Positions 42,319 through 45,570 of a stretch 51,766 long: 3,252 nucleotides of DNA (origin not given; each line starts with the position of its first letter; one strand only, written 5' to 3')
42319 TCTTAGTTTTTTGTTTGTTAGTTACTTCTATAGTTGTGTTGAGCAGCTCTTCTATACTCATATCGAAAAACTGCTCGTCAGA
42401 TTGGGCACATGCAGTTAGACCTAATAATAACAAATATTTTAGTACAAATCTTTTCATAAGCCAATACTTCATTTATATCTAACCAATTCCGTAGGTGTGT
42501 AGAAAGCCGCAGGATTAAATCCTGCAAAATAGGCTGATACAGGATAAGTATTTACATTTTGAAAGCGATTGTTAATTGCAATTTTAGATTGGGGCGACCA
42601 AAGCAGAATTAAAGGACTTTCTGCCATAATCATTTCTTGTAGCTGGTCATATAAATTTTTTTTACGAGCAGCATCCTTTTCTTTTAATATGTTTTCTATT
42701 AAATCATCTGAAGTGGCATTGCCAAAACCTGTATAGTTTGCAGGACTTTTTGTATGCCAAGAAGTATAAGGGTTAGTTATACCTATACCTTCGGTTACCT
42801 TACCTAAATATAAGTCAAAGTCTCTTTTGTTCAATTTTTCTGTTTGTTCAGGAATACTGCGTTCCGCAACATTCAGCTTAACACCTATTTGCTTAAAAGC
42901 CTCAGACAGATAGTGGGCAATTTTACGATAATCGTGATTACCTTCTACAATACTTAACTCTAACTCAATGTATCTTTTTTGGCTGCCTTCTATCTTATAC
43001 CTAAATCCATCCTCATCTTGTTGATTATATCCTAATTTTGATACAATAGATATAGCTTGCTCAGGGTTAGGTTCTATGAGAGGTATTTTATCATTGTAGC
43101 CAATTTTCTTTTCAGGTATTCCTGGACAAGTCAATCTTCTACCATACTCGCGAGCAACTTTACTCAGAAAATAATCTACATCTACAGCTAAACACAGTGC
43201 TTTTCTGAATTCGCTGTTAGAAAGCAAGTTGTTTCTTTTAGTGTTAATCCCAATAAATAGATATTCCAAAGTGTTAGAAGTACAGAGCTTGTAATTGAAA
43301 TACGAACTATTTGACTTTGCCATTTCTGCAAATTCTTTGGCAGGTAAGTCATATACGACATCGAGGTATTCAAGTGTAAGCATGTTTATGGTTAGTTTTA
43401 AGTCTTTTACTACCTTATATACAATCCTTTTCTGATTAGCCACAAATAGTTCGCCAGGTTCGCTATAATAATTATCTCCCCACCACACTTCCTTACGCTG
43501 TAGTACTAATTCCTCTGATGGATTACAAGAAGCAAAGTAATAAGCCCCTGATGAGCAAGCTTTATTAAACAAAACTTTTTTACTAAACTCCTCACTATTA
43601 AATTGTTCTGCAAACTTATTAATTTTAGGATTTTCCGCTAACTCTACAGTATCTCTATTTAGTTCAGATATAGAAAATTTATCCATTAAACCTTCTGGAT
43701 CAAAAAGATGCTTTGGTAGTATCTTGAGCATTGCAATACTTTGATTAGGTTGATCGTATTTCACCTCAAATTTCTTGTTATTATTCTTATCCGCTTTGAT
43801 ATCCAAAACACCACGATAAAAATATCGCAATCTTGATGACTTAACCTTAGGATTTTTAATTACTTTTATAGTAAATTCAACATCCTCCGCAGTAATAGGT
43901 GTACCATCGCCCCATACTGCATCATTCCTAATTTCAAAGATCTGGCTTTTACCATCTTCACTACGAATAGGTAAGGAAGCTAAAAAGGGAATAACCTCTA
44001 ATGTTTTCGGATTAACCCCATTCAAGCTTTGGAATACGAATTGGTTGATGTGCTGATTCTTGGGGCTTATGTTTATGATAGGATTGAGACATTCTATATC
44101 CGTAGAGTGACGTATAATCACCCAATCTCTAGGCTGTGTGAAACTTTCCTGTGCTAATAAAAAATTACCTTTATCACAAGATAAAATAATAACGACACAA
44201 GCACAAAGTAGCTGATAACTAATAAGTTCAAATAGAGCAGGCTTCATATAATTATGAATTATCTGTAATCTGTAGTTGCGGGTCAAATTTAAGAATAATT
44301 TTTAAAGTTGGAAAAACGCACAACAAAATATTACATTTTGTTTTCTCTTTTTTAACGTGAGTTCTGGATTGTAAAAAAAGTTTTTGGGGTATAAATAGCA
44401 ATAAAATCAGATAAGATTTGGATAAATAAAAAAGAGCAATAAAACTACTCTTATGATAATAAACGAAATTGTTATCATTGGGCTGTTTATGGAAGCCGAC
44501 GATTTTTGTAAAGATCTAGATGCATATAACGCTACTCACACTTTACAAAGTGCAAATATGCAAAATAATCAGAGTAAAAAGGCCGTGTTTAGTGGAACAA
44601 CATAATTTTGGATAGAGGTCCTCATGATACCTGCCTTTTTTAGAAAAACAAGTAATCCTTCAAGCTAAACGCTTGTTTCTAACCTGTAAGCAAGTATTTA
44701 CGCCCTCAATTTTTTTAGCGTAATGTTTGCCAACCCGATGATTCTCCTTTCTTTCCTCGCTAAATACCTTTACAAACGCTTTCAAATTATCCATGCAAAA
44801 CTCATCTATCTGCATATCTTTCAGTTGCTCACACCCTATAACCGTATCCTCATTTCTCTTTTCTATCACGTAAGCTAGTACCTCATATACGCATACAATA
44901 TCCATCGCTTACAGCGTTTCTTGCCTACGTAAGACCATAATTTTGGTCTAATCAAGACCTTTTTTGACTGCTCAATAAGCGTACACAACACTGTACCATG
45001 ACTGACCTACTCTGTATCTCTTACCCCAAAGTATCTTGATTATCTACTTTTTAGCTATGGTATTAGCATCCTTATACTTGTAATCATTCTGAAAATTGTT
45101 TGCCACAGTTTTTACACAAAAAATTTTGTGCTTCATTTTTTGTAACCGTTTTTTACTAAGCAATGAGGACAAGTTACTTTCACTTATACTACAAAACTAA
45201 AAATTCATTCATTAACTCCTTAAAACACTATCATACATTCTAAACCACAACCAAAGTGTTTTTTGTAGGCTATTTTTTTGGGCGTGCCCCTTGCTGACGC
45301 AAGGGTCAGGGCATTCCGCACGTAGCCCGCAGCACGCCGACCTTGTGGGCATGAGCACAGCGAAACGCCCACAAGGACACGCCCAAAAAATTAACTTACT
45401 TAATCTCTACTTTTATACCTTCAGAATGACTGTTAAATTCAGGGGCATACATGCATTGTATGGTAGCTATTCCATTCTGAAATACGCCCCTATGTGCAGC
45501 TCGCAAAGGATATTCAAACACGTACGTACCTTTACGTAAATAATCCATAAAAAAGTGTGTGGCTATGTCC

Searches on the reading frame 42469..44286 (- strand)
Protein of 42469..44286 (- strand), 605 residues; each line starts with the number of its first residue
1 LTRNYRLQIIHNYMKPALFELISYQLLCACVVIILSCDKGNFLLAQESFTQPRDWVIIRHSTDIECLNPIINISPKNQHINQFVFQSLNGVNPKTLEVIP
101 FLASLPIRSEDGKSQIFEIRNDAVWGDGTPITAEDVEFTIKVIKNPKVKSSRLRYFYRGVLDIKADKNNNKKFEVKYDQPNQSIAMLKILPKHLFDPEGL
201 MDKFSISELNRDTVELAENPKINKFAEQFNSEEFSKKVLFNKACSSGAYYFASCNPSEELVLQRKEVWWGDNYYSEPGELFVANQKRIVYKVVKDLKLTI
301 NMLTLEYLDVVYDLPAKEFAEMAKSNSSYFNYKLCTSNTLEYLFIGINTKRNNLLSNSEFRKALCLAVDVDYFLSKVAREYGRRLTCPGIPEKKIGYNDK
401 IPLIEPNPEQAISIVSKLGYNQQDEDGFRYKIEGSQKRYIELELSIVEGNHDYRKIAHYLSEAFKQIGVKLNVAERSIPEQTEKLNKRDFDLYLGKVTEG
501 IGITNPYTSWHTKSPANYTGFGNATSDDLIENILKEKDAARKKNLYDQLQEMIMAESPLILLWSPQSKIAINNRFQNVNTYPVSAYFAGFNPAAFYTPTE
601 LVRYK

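Call 97: search_protein_families(library=pfam, proteins=[window:42469-44286:-], max_evalue=0.000001)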
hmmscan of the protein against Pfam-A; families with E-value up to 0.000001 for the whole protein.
window:42469-44286:- (605 aa): 1 family
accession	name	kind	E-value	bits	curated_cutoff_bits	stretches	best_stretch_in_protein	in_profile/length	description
PF00496.27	SBP_bac_5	-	2.1e-47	162.4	32.4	1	97-510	1-359/368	Bacterial extracellular solute-binding proteins, family 5 Middle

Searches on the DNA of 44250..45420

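Call 102: search_rna_families(source=window, start=44250, end=45420, threshold=evalue, max_evalue=1)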
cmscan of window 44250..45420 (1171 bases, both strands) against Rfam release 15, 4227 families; matches with E-value up to 1: 1.
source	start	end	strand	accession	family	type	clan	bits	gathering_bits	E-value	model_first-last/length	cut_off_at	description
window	45194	45289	+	RF01802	HSUR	Gene; snRNA;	-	28.5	50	0.75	1-123/123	no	Herpesvirus saimiri U RNA1/RNA2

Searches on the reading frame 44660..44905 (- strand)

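Call 104: search_protein_families(library=pfam, proteins=[window:44660-44905:-], max_evalue=1)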
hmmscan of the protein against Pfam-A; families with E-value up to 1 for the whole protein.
window:44660-44905:- (81 aa): 1 family
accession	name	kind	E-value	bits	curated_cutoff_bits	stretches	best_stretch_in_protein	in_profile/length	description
PF03400.19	DDE_Tnp_IS1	-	0.0019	19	24.1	1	8-81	33-104/131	IS1 transposase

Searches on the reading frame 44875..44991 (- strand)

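Call 104: search_protein_families(library=pfam, proteins=[window:44875-44991:-], max_evalue=1)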
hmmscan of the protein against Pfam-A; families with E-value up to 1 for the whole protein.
window:44875-44991:- (38 aa): 1 family
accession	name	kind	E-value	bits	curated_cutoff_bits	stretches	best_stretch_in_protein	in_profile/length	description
PF03400.19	DDE_Tnp_IS1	-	0.0027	18.5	24.1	1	18-37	10-29/131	IS1 transposase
